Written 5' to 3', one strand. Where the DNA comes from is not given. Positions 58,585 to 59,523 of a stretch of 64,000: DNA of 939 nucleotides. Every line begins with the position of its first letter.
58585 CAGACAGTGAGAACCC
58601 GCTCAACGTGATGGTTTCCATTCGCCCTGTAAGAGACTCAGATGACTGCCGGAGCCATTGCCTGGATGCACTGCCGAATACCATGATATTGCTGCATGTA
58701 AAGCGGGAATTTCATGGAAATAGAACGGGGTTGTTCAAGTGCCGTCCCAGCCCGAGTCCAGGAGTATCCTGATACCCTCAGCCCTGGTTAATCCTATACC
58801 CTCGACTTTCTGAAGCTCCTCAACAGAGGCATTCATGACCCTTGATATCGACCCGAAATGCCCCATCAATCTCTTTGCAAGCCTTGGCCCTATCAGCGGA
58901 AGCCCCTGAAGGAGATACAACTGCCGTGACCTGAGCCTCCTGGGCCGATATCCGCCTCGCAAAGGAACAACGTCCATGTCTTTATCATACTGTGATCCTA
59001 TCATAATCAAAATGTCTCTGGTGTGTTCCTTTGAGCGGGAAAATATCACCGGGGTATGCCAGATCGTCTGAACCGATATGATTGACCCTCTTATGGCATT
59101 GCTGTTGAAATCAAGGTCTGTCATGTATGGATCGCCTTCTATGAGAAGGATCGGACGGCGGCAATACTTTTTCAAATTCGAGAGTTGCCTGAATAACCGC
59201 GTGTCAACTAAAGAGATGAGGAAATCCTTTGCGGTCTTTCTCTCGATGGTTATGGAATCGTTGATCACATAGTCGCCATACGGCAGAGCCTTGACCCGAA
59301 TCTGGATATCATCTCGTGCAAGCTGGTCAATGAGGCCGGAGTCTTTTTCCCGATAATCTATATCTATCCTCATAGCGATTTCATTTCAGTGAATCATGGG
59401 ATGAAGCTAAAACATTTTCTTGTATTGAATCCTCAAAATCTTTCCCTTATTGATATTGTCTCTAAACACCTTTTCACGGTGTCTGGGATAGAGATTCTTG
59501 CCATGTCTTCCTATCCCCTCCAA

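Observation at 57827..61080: Same-strand cassette of an XRE-HTH/ImmA-IrrE peptidase fusion, a PIN-like nuclease and a short XPF/ERCC4-(HhH)2 nuclease: a candidate signal-derepressed nuclease (defense or toxin-antitoxin-like) module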

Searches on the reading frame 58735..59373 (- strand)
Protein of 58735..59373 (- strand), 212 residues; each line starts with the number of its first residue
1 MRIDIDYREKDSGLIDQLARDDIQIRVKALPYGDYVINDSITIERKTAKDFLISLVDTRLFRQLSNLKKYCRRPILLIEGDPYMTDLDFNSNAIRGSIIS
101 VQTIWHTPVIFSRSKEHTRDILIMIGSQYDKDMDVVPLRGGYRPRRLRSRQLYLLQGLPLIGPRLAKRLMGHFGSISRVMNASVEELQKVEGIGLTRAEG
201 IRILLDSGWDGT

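Call 3: search_protein_families(library=pfam, proteins=[window:58735-59373:-], max_evalue=0.01)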
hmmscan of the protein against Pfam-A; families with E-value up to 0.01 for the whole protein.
window:58735-59373:- (212 aa): 6 families
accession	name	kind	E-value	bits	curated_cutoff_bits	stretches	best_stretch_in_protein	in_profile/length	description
PF02732.21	ERCC4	-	6.6e-28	97.8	24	1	5-122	1-137/140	ERCC4 domain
PF12826.13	HHH_2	-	2e-10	41.1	27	1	157-202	7-52/64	Helix-hairpin-helix motif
PF14520.12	HHH_5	-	7e-10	39.7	27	1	154-201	3-51/57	Helix-hairpin-helix domain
PF00633.29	HHH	-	3e-06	27.3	24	1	176-199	2-25/30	Helix-hairpin-helix motif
PF20582.4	UPF0758_N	-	0.0011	19.4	27.1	1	165-198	44-76/77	UPF0758 N-terminal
PF12836.13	HHH_3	-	0.0051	17.3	27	0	182-201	11-30/65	Helix-hairpin-helix motif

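Call 4: search_protein_families(library=ncbifam, proteins=[window:58735-59373:-], max_evalue=0.01)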
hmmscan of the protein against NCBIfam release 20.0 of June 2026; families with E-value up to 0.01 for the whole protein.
window:58735-59373:- (212 aa): 15 families
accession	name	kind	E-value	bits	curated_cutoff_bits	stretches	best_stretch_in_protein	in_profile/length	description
NF010337.0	PRK13766.1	equivalog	6.3e-58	196.5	610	1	2-209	572-779/781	Hef nuclease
NF040956.1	Arch_Xpf_endonucase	equivalog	1.8e-34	119.2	300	1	1-201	2-205/222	3'-flap repair endonuclease Xpf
TIGR00596.1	rad1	subfamily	2.5e-14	52.6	806.65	1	3-82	588-667/813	DNA repair protein, RAD1 family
NF001824.0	PRK00558.1-5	equivalog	9.9e-09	34.1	451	1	143-203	582-642/652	excinuclease ABC subunit UvrC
NF010009.0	PRK13482.1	equivalog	1.6e-08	34.2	201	1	147-205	286-344/357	DNA integrity scanning diadenylate cyclase DisA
NF011262.0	PRK14668.1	equivalog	4.5e-08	31.9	544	1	150-202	522-574/577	excinuclease ABC subunit C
NF011260.0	PRK14666.1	equivalog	1.6e-05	23.8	649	1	155-202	639-686/698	excinuclease ABC subunit C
NF000642.1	PRK00024.1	equivalog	7.3e-05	22.5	180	1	164-204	33-73/212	RadC family protein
NF005932.1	PRK07956.1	equivalog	8.6e-05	21.2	369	1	151-201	505-554/664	NAD-dependent DNA ligase LigA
TIGR00608.1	radc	subfamily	0.00034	20.4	133.85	1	164-205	36-80/218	RadC family protein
TIGR00575.1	dnlj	equivalog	0.00035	19.1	444.45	1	157-202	502-547/652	NAD-dependent DNA ligase LigA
NF010931.0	PRK14351.1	equivalog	0.00067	18.3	1051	1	157-207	532-582/692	NAD-dependent DNA ligase LigA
NF011263.0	PRK14669.1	equivalog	0.0014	17.3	1108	1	92-191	497-590/624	excinuclease ABC subunit C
NF001308.0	PRK00254.1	equivalog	0.0016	16.7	1216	1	152-201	644-694/720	ATP-dependent DNA helicase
TIGR00426.1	TIGR00426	subfamily_domain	0.0096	16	53.1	0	179-201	10-33/69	competence protein ComEA helix-hairpin-helix repeat region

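Call 5: search_protein_families(library=padloc, proteins=[window:58735-59373:-], max_evalue=0.01)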
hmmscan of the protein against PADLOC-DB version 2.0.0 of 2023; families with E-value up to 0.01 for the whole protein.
window:58735-59373:- (212 aa): 0 families

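Call 6: find_encoding_contigs(protein=window:58735-59373:-, flank=10000, max_places=10)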
Protein window:58735-59373:- (212 aa): 24 contigs read that carry it; 7 places shown.
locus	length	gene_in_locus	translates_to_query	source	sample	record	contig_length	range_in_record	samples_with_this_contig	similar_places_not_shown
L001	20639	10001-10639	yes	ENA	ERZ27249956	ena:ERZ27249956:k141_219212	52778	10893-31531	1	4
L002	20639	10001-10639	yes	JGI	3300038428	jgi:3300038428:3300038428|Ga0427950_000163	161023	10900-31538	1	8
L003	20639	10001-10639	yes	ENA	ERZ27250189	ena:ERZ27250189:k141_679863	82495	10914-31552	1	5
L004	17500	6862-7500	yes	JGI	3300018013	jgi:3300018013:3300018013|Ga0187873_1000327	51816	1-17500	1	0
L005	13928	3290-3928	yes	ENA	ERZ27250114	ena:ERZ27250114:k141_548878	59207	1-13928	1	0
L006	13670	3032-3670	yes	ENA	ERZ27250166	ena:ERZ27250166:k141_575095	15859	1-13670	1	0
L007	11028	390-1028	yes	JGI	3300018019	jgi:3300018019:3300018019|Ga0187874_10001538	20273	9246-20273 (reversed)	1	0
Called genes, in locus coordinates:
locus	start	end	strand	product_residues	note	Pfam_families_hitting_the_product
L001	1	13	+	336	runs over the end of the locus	PF00586:AIRS, PF02769:AIRS_C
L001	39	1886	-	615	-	PF00501:AMP-binding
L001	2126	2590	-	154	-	PF13452:FAS1_DH_region (weak)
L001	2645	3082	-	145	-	PF01575:MaoC_dehydratas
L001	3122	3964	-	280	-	PF00561:Abhydrolase_1, PF12146:Hydrolase_4, PF12697:Abhydrolase_6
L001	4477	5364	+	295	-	PF04471:Mrr_cat, PF22722:NA-iREase1 (weak), PF01396:Zn_ribbon_Top1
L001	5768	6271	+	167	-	-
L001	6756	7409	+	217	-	PF02525:Flavodoxin_2, PF03358:FMN_red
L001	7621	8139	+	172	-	PF14196:ATC_hydrolase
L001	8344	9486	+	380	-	PF01381:HTH_3 (weak), PF06114:Peptidase_M78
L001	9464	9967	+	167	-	-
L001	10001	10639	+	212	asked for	PF02732:ERCC4, PF12826:HHH_2, PF14520:HHH_5, PF00633:HHH (faint)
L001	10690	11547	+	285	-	PF13635:DUF4143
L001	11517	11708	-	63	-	-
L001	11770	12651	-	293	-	PF04072:LCM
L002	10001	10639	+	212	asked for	PF02732:ERCC4, PF12826:HHH_2, PF14520:HHH_5, PF00633:HHH (faint)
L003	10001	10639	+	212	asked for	PF02732:ERCC4, PF12826:HHH_2, PF14520:HHH_5, PF00633:HHH (faint)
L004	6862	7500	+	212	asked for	PF02732:ERCC4, PF12826:HHH_2, PF14520:HHH_5, PF00633:HHH (faint)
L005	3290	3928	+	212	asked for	PF02732:ERCC4, PF12826:HHH_2, PF14520:HHH_5, PF00633:HHH (faint)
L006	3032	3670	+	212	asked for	PF02732:ERCC4, PF12826:HHH_2, PF14520:HHH_5, PF00633:HHH (faint)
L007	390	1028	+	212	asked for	PF02732:ERCC4, PF12826:HHH_2, PF14520:HHH_5, PF00633:HHH (faint)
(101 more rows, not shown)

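Call 7: find_homologous_proteins(query=window:58735-59373:-)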
Query window:58735-59373:- (212 aa): 478 proteins with E <= 0.001 among 663 candidates; the best 120 are listed.
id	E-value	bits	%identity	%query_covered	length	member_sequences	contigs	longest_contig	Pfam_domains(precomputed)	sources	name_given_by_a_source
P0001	1.7e-134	464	100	100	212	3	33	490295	PF12826.14,PF14520.13,PF02732.22,PF00633.30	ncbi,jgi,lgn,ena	ncbi:MAG: ERCC4 domain-containing protein [Desulfomonilia bacterium]|jgi:Fanconi anemia group M prot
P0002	1.3e-126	438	94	100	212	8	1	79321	PF12826.14,PF14520.13,PF02732.22,PF00633.30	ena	-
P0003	9.5e-114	396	84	100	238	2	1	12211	PF12826.14,PF14520.13,PF02732.22,PF00633.30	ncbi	-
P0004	5.7e-88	312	68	99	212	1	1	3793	PF12826.14,PF14520.13,PF02732.22,PF00633.30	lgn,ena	-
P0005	5.7e-88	312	68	99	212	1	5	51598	PF12826.14,PF14520.13,PF02732.22,PF00633.30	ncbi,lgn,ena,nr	ncbi:MAG: hypothetical protein DRG87_00360 [Deltaproteobacteria bacterium]|nr:hypothetical protein [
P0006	1.0e-87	311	67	99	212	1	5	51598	PF12826.14,PF14520.13,PF02732.22,PF00633.30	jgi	-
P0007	2.0e-87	310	63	100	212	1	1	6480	PF12826.14,PF14520.13,PF02732.22,PF00633.30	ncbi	-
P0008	3.7e-87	309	68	97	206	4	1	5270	PF12826.14,PF14520.13,PF02732.22,PF00633.30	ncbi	-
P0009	1.0e-86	308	67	98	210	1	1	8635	PF12826.14,PF14520.13,PF02732.22,PF00633.30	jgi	-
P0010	1.2e-86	308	67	98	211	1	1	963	PF12826.14,PF14520.13,PF02732.22,PF00633.30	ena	-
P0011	1.3e-86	308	65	100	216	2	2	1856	PF12826.14,PF14520.13,PF02732.22,PF00633.30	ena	-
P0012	1.4e-86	307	65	100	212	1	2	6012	PF12826.14,PF14520.13,PF02732.22,PF00633.30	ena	-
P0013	1.4e-86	307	67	98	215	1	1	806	PF12826.14,PF14520.13,PF02732.22,PF00633.30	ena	-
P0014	1.6e-86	307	67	98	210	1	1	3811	PF12826.14,PF14520.13,PF02732.22,PF00633.30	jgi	-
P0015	1.6e-86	307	67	98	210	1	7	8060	PF12826.14,PF14520.13,PF02732.22,PF00633.30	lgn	-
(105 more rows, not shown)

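Call 8: find_encoding_contigs(protein=P0002, flank=8000, max_places=2)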
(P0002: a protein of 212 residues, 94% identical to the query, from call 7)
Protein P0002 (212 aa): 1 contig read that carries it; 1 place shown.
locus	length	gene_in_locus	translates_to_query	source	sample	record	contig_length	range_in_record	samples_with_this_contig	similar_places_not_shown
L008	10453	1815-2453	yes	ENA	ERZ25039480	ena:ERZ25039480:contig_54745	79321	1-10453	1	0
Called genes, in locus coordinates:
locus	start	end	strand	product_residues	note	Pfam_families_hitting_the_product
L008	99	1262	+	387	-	PF01381:HTH_3, PF06114:Peptidase_M78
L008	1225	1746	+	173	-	-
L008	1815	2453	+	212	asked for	PF02732:ERCC4, PF12826:HHH_2, PF14520:HHH_5, PF00633:HHH (faint)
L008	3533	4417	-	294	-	PF04072:LCM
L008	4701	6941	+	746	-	PF23139:OB_YrrC, PF14520:HHH_5, PF14490:HHH_RecD2, PF00580:UvrD-helicase (weak), PF13245:AAA_19, PF13604:AAA_30, PF18335:SH3_13, PF13538:UvrD_C_2, +2 more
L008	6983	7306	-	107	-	PF00072:Response_reg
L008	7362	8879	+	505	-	PF23139:OB_YrrC, PF00633:HHH (faint), PF14520:HHH_5, PF14490:HHH_RecD2, PF00580:UvrD-helicase (weak), PF13086:AAA_11 (weak), PF13245:AAA_19, PF13604:AAA_30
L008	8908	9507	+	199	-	PF18335:SH3_13, PF13538:UvrD_C_2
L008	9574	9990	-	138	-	PF00072:Response_reg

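Call 9: find_encoding_contigs(protein=P0003, flank=8000, max_places=2)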
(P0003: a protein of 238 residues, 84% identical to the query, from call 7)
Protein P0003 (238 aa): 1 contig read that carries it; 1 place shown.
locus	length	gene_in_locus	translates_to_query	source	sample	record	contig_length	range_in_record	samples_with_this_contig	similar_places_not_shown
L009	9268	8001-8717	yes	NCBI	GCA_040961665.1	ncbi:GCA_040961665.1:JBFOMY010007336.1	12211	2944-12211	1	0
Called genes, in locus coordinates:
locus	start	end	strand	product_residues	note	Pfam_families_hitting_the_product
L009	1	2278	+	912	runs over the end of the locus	PF04313:HSDR_N, PF00270:DEAD, PF04851:ResIII, PF18766:SWI2_SNF2, PF00271:Helicase_C (weak), PF08463:EcoEI_R_C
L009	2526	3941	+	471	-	PF12161:HsdM_N, PF02384:N6_Mtase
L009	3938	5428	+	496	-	PF01420:Methylase_S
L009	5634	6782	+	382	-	PF01381:HTH_3, PF06114:Peptidase_M78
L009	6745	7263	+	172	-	-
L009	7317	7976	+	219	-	PF20582:UPF0758_N, PF04002:RadC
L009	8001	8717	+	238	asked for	PF02732:ERCC4, PF00633:HHH (faint), PF12826:HHH_2, PF14520:HHH_5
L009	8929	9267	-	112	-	?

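Call 10: find_encoding_contigs(protein=P0005, flank=8000, max_places=2)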
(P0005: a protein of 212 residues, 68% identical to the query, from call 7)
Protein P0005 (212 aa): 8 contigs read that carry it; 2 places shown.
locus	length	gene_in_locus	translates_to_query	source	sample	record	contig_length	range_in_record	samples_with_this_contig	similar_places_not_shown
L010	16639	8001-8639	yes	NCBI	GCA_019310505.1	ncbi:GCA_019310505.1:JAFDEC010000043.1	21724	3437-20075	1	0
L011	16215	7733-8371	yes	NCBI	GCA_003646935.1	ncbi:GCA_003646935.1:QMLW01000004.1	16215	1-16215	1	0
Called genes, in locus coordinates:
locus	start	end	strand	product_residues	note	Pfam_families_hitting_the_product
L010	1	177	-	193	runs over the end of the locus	-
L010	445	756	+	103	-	PF13601:HTH_34 (weak), PF03551:PadR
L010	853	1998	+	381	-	PF07690:MFS_1, PF00083:Sugar_tr (weak), PF07690:MFS_1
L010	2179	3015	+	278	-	PF14358:DUF4405, PF04760:IF2_N (faint)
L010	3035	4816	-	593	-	PF07969:Amidohydro_3 (weak), PF01979:Amidohydro_1, PF13382:Adenine_deam_C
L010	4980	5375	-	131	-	PF01850:PIN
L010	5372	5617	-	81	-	PF02604:PhdYeFM_antitox (weak)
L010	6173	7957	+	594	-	PF00270:DEAD (faint), PF13307:Helicase_C_2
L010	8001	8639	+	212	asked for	PF02732:ERCC4, PF12826:HHH_2, PF14520:HHH_5, PF00633:HHH (weak)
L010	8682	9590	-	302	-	PF00763:THF_DHG_CYH, PF02882:THF_DHG_CYH_C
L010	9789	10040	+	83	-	PF02604:PhdYeFM_antitox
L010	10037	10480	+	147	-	PF01850:PIN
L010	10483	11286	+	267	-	PF01887:SAM_HAT_N, PF20257:SAM_HAT_C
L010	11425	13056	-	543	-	PF03721:UDPG_MGDP_dh_N, PF00984:UDPG_MGDP_dh, PF03720:UDPG_MGDP_dh_C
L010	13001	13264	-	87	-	PF00406:ADK, PF13207:AAA_17 (weak)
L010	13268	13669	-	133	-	PF13279:4HBT_2, PF03061:4HBT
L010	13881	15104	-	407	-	PF01676:Metalloenzyme, PF10143:PhosphMutase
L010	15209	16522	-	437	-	PF03447:NAD_binding_3, PF00742:Homoserine_dh, PF01842:ACT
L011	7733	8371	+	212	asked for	PF02732:ERCC4, PF12826:HHH_2, PF14520:HHH_5, PF00633:HHH (weak)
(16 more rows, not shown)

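Call 16: find_related_loci(query=A1, collection=genome_contigs, flank=8000)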
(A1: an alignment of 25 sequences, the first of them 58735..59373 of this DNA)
Query A1 (212 aa) in genome_contigs; peptide patterns used: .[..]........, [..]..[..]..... (x = any residue, [..] = any of these).
64 stretches matched a pattern; 37 encode a relative of the query (tblastn E <= 1e-3); 36 distinct loci.
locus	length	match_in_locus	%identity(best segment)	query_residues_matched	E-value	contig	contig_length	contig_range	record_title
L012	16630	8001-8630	94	1-210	1e-129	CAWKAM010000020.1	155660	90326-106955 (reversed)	MAG: uncultured delta proteobacterium isolate MFD03726.bin.1.124 genome assembly, contig: contig_31479, whole genome sho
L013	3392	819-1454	64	1-212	2e-93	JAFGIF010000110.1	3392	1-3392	MAG: Deltaproteobacteria bacterium isolate Zod_Metabat.184 k87_2043420, whole genome shotgun sequence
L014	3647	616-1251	63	1-212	5e-93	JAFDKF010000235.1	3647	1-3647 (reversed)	MAG: Deltaproteobacteria bacterium isolate Meg22_46_Bin_1 Meg22_46_Bin_1_scaffold_103970, whole genome shotgun sequence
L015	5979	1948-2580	62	1-211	4e-92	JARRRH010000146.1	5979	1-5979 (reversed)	MAG: Deltaproteobacteria bacterium isolate Spart_223_MAG scaffold_10910, whole genome shotgun sequence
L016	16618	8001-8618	66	1-206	1e-91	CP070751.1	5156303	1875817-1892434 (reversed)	MAG: Thermoplasmata archaeon isolate bin33 chromosome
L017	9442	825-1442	64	1-206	1e-91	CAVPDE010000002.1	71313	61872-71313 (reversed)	MAG: uncultured delta proteobacterium isolate MFD00032.bin.1.156 genome assembly, contig: contig_100077, whole genome sh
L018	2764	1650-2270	65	1-207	2e-93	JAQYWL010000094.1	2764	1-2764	MAG: Desulfobacteria bacterium isolate Co_bin7 Co_bin7_c_000001115405, whole genome shotgun sequence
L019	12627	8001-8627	66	1-209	3e-91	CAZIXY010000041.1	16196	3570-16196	MAG TPA_asm: uncultured Desulfobacteraceae bacterium isolate binchicken_co256_358 genome assembly, contig: NODE_8173_len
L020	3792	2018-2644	65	1-209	1e-91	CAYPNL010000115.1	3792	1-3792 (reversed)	MAG TPA_asm: uncultured Desulfobacteraceae bacterium isolate SRP067234_co1_7 genome assembly, contig: k99_237599, whole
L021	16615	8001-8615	67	1-205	7e-91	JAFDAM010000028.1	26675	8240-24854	MAG: Deltaproteobacteria bacterium isolate AB_3033_Bin_183 AB_3033_Bin_183_scaffold_2393, whole genome shotgun sequence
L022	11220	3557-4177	63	1-207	9e-90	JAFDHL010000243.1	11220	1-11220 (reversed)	MAG: Deltaproteobacteria bacterium isolate Meg22_1214_Bin_234 Meg22_1214_Bin_234_scaffold_78142, whole genome shotgun se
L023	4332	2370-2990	64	1-207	2e-89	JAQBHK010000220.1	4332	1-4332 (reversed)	MAG: Desulfobacterales bacterium isolate MAG_454_bin-01 454_bin-01_ctg-220, whole genome shotgun sequence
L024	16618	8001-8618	62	1-206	6e-89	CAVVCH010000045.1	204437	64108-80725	MAG: uncultured delta proteobacterium isolate MFD02809.bin.1.206 genome assembly, contig: contig_66331, whole genome sho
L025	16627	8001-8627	63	1-209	1e-88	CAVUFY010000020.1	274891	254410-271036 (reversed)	MAG: uncultured delta proteobacterium isolate MFD02416.bin.2.150 genome assembly, contig: contig_91947, whole genome sho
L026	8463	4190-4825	61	1-212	2e-88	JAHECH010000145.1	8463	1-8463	MAG: Deltaproteobacteria bacterium isolate Ww165 NODE_21441_length_8463_cov_3.014505, whole genome shotgun sequence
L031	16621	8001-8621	60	1-207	1e-87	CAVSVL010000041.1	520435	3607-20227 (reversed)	MAG: uncultured delta proteobacterium isolate MFD05684.bin.2.165 genome assembly, contig: contig_9528, whole genome shot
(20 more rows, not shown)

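Call 38: search_solved_structures(query=window:58735-59373:-, max_evalue=0.001, show_alignments=2)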
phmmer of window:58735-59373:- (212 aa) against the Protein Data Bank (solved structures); distinct sequences matched with E-value up to 0.001: 16.
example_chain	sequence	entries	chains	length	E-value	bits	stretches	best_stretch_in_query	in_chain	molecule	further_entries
2bhn_A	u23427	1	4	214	9.4e-28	100.6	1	2-205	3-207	XPF ENDONUCLEASE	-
2bgw_A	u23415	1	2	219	1.1e-27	100.3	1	2-205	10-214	XPF ENDONUCLEASE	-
1j22_A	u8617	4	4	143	9.5e-22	80.9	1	2-132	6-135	ATP-dependent RNA helicase, putative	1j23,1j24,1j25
1x2i_A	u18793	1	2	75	7.9e-12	48.6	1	146-205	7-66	Hef helicase/nuclease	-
9pd3_Q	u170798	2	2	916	2.5e-10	43.7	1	3-84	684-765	DNA repair endonuclease XPF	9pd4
6sxa_F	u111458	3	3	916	2.3e-09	40.5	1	3-84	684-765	DNA repair endonuclease XPF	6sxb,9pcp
9qec_A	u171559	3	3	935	2.4e-09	40.4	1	3-83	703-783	DNA repair endonuclease XPF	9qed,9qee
4m6w_A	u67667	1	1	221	1.3e-06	31.5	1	21-200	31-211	Fanconi anemia group M protein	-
9hjo_A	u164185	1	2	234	1.6e-06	31.3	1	21-200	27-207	Fanconi anemia group M protein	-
4bxo_A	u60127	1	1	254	2e-06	30.9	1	21-200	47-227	FANCONI ANEMIA GROUP M PROTEIN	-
5hm5_A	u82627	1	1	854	9.4e-06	28.7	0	148-201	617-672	Topoisomerase V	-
8df7_A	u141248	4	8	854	1.4e-05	28.2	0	148-201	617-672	Topoisomerase V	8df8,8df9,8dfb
2nrt_A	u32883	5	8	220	8.6e-05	25.6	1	142-192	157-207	UvrABC system protein C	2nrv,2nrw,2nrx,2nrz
4gfj_A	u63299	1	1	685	9.5e-05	25.4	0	148-200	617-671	Topoisomerase V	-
1v9p_A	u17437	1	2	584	0.00016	24.7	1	149-201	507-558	DNA ligase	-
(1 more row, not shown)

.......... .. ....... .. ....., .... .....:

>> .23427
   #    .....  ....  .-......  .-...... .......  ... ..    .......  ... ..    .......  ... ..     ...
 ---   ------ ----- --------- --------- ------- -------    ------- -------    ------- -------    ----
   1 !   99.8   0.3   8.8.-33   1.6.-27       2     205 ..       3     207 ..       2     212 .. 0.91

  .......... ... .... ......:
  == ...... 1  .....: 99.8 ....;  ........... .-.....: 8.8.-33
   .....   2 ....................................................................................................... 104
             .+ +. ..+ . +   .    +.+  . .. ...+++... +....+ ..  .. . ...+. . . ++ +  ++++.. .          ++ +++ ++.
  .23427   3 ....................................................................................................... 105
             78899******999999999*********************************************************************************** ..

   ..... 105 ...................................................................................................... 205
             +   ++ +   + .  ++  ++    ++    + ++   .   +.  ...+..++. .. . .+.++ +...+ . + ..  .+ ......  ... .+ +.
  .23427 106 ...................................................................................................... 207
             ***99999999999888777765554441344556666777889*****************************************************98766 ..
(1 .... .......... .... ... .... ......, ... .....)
